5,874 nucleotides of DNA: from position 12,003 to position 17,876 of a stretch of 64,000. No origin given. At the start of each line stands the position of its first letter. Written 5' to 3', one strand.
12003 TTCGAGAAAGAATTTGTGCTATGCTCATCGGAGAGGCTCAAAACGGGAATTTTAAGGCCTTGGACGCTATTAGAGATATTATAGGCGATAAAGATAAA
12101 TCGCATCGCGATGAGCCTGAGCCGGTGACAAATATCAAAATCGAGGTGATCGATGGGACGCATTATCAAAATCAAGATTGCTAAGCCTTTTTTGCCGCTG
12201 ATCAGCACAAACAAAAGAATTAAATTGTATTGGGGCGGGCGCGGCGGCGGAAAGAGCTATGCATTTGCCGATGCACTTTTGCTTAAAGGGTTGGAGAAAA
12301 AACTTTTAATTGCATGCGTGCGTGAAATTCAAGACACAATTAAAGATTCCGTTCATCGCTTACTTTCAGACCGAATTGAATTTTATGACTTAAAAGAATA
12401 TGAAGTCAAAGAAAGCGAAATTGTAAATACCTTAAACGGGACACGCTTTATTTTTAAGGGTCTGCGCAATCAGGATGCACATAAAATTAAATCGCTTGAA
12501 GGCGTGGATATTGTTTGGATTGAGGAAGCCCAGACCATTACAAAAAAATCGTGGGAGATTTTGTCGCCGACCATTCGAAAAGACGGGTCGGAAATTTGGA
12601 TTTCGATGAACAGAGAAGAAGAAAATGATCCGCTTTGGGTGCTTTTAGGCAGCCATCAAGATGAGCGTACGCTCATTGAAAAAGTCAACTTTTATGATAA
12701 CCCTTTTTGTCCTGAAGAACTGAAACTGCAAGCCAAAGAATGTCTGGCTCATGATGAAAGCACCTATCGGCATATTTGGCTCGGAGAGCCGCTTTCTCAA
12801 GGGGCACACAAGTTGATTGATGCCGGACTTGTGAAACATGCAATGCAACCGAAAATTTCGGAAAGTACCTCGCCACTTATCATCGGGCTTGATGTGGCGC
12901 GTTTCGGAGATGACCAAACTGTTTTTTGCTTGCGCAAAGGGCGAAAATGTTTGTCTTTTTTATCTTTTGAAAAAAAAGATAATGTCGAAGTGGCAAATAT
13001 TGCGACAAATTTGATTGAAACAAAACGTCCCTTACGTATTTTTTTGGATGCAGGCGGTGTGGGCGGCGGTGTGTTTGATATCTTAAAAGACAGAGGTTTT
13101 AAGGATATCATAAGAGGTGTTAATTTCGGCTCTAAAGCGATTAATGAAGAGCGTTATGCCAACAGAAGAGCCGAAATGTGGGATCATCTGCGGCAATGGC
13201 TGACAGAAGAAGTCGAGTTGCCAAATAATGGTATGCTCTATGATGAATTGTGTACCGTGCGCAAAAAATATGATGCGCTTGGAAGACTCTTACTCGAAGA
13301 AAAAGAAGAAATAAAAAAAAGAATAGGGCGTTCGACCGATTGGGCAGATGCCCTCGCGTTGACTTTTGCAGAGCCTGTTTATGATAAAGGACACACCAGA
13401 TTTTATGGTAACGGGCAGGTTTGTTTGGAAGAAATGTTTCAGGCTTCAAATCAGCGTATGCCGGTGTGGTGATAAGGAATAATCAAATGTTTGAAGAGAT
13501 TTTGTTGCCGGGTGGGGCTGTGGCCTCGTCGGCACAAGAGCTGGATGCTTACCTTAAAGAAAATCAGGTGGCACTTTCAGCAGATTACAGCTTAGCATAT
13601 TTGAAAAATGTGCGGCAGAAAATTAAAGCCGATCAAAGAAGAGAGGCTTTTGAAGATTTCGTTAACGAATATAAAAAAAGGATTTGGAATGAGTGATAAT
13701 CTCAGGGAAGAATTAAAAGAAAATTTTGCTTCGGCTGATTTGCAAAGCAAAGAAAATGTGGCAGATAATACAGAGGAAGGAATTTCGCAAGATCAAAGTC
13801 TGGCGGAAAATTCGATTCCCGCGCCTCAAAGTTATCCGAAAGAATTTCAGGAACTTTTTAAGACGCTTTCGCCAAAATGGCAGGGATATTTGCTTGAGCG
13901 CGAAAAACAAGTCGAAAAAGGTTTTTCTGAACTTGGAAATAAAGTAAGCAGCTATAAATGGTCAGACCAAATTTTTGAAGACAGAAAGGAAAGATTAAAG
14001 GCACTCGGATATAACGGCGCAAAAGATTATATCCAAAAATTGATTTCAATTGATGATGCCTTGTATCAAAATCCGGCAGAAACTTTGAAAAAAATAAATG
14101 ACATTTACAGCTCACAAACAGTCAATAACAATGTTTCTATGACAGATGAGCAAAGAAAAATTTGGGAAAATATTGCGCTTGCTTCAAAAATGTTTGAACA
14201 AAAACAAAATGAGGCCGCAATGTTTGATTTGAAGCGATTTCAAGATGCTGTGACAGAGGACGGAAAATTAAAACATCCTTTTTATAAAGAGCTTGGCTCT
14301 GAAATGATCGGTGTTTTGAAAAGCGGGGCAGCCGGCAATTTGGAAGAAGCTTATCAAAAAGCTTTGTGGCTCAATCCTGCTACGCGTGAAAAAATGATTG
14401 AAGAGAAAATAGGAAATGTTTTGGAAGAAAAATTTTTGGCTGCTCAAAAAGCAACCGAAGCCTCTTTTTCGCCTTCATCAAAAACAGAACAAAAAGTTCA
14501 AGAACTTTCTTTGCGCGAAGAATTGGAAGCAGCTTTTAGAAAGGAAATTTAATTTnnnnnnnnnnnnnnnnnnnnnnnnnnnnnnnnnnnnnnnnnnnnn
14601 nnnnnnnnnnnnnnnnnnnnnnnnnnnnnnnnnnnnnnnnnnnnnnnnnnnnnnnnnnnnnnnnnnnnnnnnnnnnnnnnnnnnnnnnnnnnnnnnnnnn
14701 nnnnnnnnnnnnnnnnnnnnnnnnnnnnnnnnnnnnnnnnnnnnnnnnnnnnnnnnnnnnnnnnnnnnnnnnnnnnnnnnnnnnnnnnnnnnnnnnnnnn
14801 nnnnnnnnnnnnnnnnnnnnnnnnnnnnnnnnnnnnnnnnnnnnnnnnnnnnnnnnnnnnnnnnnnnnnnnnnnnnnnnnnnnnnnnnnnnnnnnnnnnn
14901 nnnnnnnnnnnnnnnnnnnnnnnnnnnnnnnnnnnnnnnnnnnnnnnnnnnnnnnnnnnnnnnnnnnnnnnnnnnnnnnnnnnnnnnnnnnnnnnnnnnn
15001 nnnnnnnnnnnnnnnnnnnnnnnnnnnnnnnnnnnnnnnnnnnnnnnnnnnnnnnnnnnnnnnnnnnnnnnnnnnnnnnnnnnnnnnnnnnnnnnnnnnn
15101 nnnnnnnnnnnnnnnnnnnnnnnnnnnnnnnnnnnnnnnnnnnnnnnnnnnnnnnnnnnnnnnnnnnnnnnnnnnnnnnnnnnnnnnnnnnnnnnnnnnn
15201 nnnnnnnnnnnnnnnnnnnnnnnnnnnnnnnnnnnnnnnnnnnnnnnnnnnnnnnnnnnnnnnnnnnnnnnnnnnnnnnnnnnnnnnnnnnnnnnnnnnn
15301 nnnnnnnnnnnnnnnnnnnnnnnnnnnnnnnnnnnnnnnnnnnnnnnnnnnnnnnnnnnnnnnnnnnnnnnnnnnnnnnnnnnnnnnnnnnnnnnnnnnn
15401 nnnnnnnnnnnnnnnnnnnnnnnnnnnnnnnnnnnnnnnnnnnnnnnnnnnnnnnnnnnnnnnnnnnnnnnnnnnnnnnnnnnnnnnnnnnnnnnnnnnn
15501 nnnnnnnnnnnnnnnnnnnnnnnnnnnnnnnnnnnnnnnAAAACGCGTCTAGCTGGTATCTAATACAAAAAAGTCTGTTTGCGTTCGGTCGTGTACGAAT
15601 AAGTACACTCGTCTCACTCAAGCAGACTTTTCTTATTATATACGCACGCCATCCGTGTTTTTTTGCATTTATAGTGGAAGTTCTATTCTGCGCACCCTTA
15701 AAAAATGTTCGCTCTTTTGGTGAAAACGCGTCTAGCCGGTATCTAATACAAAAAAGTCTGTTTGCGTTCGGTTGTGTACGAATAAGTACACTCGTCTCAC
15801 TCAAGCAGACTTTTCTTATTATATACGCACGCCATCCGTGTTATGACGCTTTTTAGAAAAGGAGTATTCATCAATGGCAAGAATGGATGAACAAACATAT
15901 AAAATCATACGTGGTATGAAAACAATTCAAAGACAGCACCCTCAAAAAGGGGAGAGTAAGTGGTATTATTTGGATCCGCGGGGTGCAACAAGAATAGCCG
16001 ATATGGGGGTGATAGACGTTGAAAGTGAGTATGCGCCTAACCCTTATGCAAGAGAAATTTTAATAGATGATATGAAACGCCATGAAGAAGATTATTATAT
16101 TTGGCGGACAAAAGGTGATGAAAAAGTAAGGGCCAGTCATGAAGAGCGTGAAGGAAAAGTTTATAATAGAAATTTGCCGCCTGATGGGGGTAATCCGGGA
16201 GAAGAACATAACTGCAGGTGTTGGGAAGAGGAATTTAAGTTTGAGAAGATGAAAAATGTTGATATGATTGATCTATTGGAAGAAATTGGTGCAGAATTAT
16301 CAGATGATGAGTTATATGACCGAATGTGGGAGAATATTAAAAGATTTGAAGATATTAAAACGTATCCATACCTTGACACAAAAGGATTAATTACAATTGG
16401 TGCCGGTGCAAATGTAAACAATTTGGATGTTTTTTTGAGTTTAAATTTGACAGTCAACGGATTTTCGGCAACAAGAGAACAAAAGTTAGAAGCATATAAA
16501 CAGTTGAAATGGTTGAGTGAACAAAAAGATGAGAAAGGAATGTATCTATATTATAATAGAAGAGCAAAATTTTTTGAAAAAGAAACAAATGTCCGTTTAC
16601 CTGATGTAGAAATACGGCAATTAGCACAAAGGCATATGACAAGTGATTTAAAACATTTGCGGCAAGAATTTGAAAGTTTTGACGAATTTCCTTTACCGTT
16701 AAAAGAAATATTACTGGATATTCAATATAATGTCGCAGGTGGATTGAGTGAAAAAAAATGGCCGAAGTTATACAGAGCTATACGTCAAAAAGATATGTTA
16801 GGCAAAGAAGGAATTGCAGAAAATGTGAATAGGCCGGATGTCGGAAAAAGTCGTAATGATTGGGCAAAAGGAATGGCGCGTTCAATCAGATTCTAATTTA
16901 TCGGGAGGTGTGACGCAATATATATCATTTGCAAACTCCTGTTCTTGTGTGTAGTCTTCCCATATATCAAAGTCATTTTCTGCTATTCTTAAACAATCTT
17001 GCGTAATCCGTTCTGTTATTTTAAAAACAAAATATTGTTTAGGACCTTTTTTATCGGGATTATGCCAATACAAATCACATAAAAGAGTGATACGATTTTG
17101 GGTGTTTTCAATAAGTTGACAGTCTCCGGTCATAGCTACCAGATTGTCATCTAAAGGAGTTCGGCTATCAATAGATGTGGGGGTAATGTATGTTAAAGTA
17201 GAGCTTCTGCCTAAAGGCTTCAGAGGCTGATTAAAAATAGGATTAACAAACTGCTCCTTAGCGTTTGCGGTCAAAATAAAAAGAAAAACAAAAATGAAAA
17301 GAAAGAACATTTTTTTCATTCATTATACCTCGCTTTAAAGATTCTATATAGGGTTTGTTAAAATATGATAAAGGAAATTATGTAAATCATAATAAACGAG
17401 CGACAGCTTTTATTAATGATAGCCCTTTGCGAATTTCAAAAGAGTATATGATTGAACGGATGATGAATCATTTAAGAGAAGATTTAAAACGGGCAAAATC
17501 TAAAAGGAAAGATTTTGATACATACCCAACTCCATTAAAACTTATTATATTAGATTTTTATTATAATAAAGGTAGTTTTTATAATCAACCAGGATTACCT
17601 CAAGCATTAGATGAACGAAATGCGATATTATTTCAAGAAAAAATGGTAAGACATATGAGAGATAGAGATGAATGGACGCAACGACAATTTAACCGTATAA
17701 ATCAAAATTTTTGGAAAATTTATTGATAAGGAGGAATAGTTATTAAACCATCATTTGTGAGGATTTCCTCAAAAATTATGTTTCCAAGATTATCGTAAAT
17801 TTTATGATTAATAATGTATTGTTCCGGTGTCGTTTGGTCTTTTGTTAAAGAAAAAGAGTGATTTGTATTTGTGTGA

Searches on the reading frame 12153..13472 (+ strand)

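Call 71: search_protein_families(library=phrogs, proteins=[window:12153-13472:+], max_evalue=0.001)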
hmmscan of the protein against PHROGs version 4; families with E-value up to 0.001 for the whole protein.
window:12153-13472:+ (439 aa): 4 families
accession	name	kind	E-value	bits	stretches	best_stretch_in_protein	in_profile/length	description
phrog_3717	-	head and packaging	5.4e-52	177.9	1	5-254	7-264/277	terminase large subunit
phrog_2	-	head and packaging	2.3e-46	160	1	12-412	263-596/807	terminase large subunit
phrog_979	-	head and packaging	5.2e-08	33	1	17-155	162-305/642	terminase large subunit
phrog_2150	-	head and packaging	7.5e-05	23.1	1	16-165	16-166/341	terminase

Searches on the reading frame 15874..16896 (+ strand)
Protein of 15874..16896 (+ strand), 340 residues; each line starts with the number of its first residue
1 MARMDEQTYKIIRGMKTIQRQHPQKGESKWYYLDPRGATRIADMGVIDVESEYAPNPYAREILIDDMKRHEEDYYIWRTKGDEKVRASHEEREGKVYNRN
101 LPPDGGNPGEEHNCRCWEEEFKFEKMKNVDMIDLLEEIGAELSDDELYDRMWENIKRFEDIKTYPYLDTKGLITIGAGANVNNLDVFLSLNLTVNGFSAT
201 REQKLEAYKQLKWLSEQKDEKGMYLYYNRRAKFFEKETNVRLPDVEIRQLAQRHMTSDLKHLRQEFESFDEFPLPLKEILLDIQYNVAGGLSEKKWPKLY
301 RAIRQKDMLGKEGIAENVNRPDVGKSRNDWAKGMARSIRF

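Call 11: search_protein_families(library=pfam, proteins=[window:15874-16896:+], max_evalue=0.01)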
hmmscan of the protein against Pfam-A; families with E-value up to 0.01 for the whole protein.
window:15874-16896:+ (340 aa): 1 family
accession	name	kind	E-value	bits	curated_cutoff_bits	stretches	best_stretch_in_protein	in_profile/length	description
PF04233.19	Phage_Mu_F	-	1.4e-06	29.5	29.6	1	68-116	60-109/112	Phage Mu protein F like protein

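Call 71: search_protein_families(library=phrogs, proteins=[window:15874-16896:+], max_evalue=0.001)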
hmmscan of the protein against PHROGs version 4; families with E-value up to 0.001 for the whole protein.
window:15874-16896:+ (340 aa): 4 families
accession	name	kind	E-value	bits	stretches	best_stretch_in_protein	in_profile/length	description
phrog_324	-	head and packaging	8.4e-16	59.1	1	74-117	265-313/624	head morphogenesis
phrog_4529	-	head and packaging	5e-08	33.6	1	75-119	233-285/533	minor head protein and DNA pilot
phrog_595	-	head and packaging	4.9e-05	23.8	1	66-118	241-294/513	head maturation protease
phrog_6577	-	unknown function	0.0004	19.8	1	69-118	174-226/1066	-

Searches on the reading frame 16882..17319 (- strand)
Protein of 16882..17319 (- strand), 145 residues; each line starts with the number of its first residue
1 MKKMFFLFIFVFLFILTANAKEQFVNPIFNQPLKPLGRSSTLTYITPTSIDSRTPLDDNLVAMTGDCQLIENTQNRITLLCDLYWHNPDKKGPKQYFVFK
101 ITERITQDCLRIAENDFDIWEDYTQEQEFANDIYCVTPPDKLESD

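Call 11: search_protein_families(library=pfam, proteins=[window:16882-17319:-], max_evalue=0.01)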
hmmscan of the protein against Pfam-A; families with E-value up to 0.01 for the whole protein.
window:16882-17319:- (145 aa): 1 family
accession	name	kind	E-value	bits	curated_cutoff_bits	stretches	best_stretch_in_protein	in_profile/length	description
PF14673.11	DUF4459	-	0.002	18.5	27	1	1-40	1-39/159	Domain of unknown function (DUF4459)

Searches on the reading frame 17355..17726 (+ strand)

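Call 11: search_protein_families(library=pfam, proteins=[window:17355-17726:+], max_evalue=0.01)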
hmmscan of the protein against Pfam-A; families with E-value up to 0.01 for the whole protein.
window:17355-17726:+ (123 aa): 1 family
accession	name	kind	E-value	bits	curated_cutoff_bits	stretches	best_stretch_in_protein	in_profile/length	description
PF16754.10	Pesticin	-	0.00021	21.7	25.8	1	10-79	68-144/156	Bacterial toxin homologue of phage lysozyme, C-term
